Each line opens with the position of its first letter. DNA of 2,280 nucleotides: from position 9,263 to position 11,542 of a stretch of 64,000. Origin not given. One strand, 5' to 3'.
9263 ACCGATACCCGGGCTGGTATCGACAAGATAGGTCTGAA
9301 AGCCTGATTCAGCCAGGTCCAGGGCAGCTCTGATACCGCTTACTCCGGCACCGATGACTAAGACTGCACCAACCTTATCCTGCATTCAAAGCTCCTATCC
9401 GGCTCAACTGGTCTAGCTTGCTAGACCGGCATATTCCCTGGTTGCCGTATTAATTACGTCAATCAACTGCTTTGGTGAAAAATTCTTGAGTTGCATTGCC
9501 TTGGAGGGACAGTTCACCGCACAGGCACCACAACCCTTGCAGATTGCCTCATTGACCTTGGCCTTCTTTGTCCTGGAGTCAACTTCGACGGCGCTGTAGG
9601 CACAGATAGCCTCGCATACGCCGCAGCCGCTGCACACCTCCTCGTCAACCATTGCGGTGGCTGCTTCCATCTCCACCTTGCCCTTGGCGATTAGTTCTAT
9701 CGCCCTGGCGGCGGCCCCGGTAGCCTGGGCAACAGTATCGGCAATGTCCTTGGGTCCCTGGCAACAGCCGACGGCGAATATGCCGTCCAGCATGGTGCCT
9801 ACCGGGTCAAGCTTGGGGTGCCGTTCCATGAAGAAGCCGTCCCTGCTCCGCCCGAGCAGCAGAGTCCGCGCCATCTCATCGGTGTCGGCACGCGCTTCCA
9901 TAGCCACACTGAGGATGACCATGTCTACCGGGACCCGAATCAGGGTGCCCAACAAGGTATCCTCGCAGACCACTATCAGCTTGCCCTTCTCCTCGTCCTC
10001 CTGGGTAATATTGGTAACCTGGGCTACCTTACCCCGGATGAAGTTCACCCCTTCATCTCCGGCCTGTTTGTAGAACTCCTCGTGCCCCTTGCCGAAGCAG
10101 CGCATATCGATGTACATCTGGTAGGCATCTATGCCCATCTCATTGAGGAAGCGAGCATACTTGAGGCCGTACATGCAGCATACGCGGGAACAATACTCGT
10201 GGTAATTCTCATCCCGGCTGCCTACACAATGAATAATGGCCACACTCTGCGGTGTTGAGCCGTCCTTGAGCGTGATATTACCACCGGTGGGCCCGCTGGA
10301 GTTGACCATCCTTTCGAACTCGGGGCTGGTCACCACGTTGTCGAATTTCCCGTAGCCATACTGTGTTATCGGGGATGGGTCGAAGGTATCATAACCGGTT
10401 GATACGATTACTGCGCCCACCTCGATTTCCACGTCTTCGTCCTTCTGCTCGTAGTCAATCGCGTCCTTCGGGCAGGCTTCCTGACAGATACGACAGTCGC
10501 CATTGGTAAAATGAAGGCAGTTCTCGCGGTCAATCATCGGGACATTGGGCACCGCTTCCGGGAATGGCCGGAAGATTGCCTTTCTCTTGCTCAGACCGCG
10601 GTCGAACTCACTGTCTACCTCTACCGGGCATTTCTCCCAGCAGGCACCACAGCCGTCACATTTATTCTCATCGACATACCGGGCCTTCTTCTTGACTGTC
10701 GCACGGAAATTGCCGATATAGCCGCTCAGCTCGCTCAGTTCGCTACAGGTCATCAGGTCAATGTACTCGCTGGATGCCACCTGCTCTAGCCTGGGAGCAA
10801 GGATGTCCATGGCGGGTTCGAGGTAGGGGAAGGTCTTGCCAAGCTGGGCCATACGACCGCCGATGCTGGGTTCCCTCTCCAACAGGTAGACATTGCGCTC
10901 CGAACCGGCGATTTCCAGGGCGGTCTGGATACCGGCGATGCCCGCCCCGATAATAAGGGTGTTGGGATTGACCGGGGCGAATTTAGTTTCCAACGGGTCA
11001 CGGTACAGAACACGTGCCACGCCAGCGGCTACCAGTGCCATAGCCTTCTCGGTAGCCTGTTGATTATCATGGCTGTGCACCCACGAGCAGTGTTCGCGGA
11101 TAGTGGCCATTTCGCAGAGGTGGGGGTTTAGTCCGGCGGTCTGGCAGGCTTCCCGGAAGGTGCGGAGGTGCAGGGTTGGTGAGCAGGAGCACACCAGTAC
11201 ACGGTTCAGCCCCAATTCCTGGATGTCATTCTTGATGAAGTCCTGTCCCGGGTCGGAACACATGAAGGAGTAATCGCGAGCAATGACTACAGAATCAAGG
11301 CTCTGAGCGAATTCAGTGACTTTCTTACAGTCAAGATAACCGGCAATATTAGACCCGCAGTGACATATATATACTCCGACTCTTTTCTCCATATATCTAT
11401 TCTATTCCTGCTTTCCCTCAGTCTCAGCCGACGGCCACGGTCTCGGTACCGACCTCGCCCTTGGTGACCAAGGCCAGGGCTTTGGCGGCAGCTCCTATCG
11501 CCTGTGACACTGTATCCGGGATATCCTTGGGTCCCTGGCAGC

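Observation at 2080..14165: Hdr supercluster with three tandem HdrA paralogues and no hydrogenase or formate dehydrogenase partner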

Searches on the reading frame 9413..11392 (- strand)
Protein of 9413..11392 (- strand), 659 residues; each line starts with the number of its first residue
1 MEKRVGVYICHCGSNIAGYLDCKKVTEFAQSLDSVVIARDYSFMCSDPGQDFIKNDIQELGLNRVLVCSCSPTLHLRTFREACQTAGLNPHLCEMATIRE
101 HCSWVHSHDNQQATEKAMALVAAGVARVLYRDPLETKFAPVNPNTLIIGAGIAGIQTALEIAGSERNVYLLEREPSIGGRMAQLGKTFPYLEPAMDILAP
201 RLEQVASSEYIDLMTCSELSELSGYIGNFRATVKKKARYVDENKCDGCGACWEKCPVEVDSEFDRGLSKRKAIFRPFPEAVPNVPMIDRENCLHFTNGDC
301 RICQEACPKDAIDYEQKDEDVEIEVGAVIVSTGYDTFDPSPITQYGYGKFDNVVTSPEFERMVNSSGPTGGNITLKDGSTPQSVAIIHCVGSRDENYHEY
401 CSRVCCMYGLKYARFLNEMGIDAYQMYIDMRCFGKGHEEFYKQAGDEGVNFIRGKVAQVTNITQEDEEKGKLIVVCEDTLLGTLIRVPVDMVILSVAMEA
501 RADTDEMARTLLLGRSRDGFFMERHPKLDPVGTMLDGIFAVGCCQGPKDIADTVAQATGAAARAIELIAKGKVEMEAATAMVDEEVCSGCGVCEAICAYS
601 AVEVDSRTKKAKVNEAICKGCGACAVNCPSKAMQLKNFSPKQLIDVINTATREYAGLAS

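Call 3: search_protein_families(library=pfam, proteins=[window:9413-11392:-], max_evalue=0.001)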
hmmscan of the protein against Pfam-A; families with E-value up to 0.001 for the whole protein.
window:9413-11392:- (659 aa): 14 families
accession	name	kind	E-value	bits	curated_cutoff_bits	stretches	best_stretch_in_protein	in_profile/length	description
PF00037.32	Fer4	-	8.1e-16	57.5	21.1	2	239-258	2-21/24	4Fe-4S binding domain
PF12838.12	Fer4_7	-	2.8e-13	50.5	27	2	587-632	2-52/52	4Fe-4S dicluster domain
PF13484.11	Fer4_16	-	1.9e-12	48.2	30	0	618-644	2-30/66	4Fe-4S double cluster binding domain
PF13237.11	Fer4_10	-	2.5e-10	40.6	25.5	1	582-629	4-53/53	4Fe-4S dicluster domain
PF12837.12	Fer4_6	-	3.9e-10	39.6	25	1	611-632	2-23/24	4Fe-4S binding domain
PF13187.11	Fer4_9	-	4e-10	40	27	1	587-633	2-52/52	4Fe-4S dicluster domain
PF12797.12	Fer4_2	-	7.5e-09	35.4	24.5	0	612-630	4-22/22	4Fe-4S binding domain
PF07992.20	Pyr_redox_2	-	8.3e-09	35.7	26.1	1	145-345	3-119/291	Pyridine nucleotide-disulphide oxidoreductase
PF14697.11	Fer4_21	-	1e-08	35.6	35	1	580-634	1-58/59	4Fe-4S dicluster domain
PF25160.1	LdpA_Fe-S-bd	-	4.1e-08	33.3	27.6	0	239-259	22-42/49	LdpA Fe-S cluster-binding domain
PF01266.30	DAO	-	1.9e-05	24.8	27.9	1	146-179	3-37/353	FAD dependent oxidoreductase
PF13450.12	NAD_binding_8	-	7e-05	23.5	21.9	1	147-182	1-36/68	NAD(P)-binding Rossmann-like domain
PF17179.9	Fer4_22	-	0.00012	23.3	27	0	235-258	71-94/95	4Fe-4S dicluster domain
PF12831.13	FAD_oxidored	-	0.00041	20.2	27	1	146-183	3-40/416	FAD dependent oxidoreductase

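Call 5: search_protein_families(library=ncbifam, proteins=[window:9413-11392:-], max_evalue=0.00001)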
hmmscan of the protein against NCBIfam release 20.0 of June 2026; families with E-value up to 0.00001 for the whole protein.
window:9413-11392:- (659 aa): 34 families (the best 25 are shown)
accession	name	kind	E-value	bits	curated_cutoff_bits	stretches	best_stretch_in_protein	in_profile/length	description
NF040770.1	hetero_SS_HdrA2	exception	1.3e-244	813.9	1100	1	4-653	1-643/777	CoB-CoM heterodisulfide reductase HdrA2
NF041778.1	hetero_SS_HdrA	equivalog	1.1e-180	602.2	1400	1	3-648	6-648/771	ferredoxin:CoB-CoM heterodisulfide reductase subunit HdrA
NF041891.1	hdrA_Methbact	equivalog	7e-165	550.3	1300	1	4-649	2-634/762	ferredoxin:CoB-CoM heterodisulfide reductase subunit HdrA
NF042909.1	FMH_DH_FwdF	exception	1.3e-13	50.8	375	1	579-637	251-315/336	tungsten-dependent formylmethanofuran dehydrogenase subunit FwdF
TIGR02179.1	PorD_KorD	subfamily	2.3e-13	50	60.05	1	580-635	20-74/78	2-oxoacid:acceptor oxidoreductase, delta subunit, pyruvate/2-ketoisovalerate family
NF040864.1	HgcB_ferredoxin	equivalog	5.8e-13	48.5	99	1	577-636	6-64/93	mercury methylation ferredoxin HgcB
NF038196.1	ferrodoxin_EFR1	subfamily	8.7e-13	48.9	75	1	574-637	174-233/242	EFR1 family ferrodoxin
NF005504.0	PRK07118.1-3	equivalog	1.7e-11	44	437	1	537-643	99-198/293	Fe-S cluster domain-containing protein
TIGR02700.1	flavo_MJ0208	hypoth_equivalog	5.2e-11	42.3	251.35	1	570-634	134-195/234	dihydromethanopterin reductase (acceptor)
NF043039.1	HgcAB_like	equivalog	6.7e-11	42.4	285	1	574-633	289-349/350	HgcAB-like fusion protein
TIGR01944.1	rnfB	subfamily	7.6e-11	41.9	68.7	1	543-638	73-165/190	RnfABCDGE type electron transport complex subunit B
TIGR04105.1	FeFe_hydrog_B1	subfamily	1.2e-10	40.7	450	0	233-314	132-207/462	monomeric [FeFe] hydrogenase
NF040684.1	PorD_Arch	equivalog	1.6e-10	40.9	120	1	581-635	28-81/85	pyruvate synthase subunit PorD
NF007202.0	PRK09623.1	equivalog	8.4e-10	38.9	166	1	578-635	44-100/105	3-methyl-2-oxobutanoate dehydrogenase subunit delta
NF045763.1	PhenlGlyoxDHPadF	equivalog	9.2e-10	38.6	150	1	576-633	22-77/78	NADH-dependent phenylglyoxylate dehydrogenase subunit delta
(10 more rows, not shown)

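Call 11: search_solved_structures(query=window:9413-11392:-, show_alignments=1)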
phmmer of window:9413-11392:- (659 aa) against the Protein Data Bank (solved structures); distinct sequences matched with E-value up to 0.001: 23.
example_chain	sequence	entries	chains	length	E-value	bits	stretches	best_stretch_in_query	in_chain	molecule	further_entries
5odc_A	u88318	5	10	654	2.5e-209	699.9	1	2-649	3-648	Heterodisulfide reductase, subunit A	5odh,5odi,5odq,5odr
8rvu_a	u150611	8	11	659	4.3e-200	669.4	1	2-655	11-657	H(2):CoB-CoM heterodisulfide,ferredoxin reductase subunit A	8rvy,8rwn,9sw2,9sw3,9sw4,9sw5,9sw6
8rvv_A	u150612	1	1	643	4.5e-199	666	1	4-650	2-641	H(2):CoB-CoM heterodisulfide,ferredoxin reductase subunit A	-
9sfi_A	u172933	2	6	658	6.7e-197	658.9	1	3-648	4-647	CoB--CoM heterodisulfide reductase iron-sulfur subunit A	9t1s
7bkb_A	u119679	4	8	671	1.5e-168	565.2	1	2-647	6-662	CoB--CoM heterodisulfide reductase iron-sulfur subunit A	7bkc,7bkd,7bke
6tjr_A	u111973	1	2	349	2e-34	122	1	320-567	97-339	Fumarate reductase/succinate dehydrogenase flavoprotein domain protein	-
5t5i_F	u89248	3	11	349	1.5e-11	46.5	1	234-315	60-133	Tungsten formylmethanofuran dehydrogenase subunit fwdF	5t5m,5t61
9sw6_H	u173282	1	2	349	2.9e-10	42.2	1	238-315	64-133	Tungsten formylmethanofuran dehydrogenase, subunit F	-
7np8_A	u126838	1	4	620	2e-09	39.5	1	581-637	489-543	Coenzyme F420-dependent sulfite reductase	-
7zc6_B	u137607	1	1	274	1.4e-07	33.4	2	565-638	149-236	RnfB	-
7npa_A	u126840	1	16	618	1.7e-07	33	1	581-636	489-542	Coenzyme F420-dependent sulfite reductase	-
7bkb_K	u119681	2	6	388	7.3e-07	31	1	573-636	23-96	Formylmethanofuran dehydrogenase, subunit F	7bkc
9r51_C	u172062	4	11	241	3.8e-06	28.6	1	524-630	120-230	F420-reducing [NiFe]-hydrogenase from Methanothermococcus thermolithotrophicus subunit gam | F420-reducing [NiFe]-hydrogenase from Methanothermococcus thermolit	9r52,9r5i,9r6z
9sw6_G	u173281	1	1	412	3.9e-06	28.6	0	569-642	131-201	Polyferredoxin protein MvhB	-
3zfs_B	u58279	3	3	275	2.9e-05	25.7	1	523-630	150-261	F420-REDUCING HYDROGENASE, SUBUNIT GAMMA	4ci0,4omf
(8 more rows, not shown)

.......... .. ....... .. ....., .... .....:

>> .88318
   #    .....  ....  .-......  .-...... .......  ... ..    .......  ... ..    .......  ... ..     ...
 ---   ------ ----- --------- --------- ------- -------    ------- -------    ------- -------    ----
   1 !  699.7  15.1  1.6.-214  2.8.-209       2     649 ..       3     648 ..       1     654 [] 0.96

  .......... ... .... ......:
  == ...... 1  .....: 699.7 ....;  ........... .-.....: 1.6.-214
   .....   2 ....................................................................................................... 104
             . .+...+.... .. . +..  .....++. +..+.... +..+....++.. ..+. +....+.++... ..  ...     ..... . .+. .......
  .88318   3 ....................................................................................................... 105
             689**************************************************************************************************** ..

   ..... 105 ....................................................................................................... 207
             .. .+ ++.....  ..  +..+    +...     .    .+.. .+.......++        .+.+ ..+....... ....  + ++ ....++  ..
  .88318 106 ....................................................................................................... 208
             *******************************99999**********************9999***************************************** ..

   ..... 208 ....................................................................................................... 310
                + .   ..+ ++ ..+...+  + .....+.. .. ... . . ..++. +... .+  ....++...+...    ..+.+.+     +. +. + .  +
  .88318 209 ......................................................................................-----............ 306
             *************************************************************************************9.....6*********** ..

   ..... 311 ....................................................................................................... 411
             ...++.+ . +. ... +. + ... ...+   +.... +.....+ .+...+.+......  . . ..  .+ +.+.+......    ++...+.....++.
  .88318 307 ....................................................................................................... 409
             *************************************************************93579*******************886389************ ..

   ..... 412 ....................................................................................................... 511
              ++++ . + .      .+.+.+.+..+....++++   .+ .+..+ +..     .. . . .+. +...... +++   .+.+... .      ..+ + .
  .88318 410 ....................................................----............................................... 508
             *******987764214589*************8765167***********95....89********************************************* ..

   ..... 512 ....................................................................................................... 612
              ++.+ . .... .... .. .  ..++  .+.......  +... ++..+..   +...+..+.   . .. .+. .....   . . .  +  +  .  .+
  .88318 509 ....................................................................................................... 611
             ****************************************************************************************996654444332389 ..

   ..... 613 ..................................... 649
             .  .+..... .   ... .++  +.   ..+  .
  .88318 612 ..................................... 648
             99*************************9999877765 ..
